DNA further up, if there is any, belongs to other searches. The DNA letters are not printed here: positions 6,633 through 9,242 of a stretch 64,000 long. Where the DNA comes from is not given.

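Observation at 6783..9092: Orphan XDH-family molybdopterin large subunit with a variant active-site loop, co-operonic with a PaaK-like CoA ligase and an acyl-CoA dehydrogenase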

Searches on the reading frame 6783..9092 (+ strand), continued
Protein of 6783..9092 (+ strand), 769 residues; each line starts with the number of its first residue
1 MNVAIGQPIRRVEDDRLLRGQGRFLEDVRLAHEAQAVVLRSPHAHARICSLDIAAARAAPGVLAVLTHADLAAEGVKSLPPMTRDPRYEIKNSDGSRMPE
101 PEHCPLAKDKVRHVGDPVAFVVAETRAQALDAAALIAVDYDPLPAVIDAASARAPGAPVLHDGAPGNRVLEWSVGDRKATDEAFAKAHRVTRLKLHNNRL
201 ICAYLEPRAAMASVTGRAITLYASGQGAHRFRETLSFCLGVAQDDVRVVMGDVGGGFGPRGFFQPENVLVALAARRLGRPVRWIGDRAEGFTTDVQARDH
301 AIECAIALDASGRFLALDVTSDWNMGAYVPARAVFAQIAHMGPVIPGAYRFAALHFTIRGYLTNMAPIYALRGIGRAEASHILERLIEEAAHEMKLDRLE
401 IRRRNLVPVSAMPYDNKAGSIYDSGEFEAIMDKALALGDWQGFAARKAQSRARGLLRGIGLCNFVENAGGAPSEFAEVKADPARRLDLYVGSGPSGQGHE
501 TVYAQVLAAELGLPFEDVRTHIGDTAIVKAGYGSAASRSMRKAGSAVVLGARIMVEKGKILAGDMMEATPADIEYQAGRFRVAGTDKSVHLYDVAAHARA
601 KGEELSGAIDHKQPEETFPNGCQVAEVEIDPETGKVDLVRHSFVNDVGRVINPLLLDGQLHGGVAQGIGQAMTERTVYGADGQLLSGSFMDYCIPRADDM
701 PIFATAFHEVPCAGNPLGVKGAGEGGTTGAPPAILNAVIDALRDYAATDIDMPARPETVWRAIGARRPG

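Call 19: find_encoding_contigs(protein=P0007, flank=10000, max_places=1)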
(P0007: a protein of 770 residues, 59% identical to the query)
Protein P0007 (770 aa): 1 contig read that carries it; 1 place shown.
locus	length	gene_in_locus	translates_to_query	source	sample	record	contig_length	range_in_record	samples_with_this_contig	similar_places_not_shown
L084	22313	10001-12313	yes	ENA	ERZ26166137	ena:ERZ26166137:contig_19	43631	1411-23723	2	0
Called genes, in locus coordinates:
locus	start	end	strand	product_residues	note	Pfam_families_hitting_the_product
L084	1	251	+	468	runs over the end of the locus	PF10150:RNase_E_G, PF20833:RNase_E_G_Thio (weak)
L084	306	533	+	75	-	PF03884:YacG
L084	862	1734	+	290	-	PF05721:PhyH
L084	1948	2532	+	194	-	PF13649:Methyltransf_25 (weak)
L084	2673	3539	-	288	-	PF05721:PhyH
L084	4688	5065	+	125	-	-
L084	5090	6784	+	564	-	PF00732:GMC_oxred_N, PF05199:GMC_oxred_C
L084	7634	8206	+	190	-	PF02615:Ldh_2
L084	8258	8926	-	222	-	PF02782:FGGY_C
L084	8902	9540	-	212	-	PF00370:FGGY_N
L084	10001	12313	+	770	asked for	PF01315:Ald_Xan_dh_C, PF02738:MoCoBD_1, PF20256:MoCoBD_2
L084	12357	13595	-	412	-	PF01425:Amidase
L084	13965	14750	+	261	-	PF00378:ECH_1, PF16113:ECH_2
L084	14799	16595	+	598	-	PF02538:Hydantoinase_B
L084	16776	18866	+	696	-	PF05378:Hydant_A_N, PF01968:Hydantoinase_A, PF19278:Hydant_A_C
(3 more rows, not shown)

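Call 20: find_encoding_contigs(protein=P0008, flank=10000, max_places=2)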
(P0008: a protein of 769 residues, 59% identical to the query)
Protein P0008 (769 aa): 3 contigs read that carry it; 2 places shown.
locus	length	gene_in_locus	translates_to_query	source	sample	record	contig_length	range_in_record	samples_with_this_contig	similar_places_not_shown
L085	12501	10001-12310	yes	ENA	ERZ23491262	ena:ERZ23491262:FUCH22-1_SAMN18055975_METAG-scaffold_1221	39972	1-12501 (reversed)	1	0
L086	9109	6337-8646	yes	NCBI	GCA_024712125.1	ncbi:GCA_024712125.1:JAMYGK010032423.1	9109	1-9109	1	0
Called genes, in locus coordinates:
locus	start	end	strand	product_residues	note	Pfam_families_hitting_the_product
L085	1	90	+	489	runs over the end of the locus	PF13510:Fer2_4, PF07992:Pyr_redox_2, PF17806:SO_alpha_A3, PF04324:Fer2_BFD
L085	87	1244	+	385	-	PF01266:DAO, PF03486:HI0933_like (faint), PF07992:Pyr_redox_2 (faint)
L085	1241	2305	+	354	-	PF01636:APH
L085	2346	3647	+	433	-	PF00202:Aminotran_3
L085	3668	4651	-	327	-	PF00491:Arginase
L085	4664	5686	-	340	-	PF02615:Ldh_2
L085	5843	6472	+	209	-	PF00440:TetR_N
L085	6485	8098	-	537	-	PF00501:AMP-binding, PF13193:AMP-binding_C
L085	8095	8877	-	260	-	PF00106:adh_short, PF08659:KR, PF13561:adh_short_C2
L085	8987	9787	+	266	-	PF01551:Peptidase_M23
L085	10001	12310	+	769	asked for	PF01315:Ald_Xan_dh_C, PF02738:MoCoBD_1, PF20256:MoCoBD_2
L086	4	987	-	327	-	PF00491:Arginase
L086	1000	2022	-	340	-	PF02615:Ldh_2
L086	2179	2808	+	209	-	PF00440:TetR_N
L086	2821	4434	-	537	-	PF00501:AMP-binding, PF13193:AMP-binding_C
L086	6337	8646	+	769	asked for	PF01315:Ald_Xan_dh_C, PF02738:MoCoBD_1, PF20256:MoCoBD_2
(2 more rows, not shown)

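Call 21: find_encoding_contigs(protein=P0015, flank=10000, max_places=2)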
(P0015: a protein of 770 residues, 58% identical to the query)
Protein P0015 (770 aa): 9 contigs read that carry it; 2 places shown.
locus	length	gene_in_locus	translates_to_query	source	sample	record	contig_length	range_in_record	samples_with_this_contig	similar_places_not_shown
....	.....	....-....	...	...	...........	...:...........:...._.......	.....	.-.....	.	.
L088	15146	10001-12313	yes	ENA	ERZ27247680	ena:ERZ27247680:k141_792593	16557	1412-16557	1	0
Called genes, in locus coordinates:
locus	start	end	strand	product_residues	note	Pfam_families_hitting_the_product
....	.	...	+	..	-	?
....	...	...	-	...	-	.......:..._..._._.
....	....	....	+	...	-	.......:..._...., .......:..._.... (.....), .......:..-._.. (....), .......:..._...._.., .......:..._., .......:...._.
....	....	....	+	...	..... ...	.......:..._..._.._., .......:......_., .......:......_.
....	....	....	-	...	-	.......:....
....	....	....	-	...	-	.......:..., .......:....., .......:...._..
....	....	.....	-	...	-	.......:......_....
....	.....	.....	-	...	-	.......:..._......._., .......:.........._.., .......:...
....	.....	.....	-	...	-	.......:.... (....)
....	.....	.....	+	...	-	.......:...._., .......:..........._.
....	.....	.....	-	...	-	?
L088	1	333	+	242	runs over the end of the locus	PF00753:Lactamase_B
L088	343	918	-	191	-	PF00891:Methyltransf_2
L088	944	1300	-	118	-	PF08100:Dimerisation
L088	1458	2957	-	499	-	PF00501:AMP-binding, PF13193:AMP-binding_C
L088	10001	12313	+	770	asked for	PF01315:Ald_Xan_dh_C, PF02738:MoCoBD_1, PF20256:MoCoBD_2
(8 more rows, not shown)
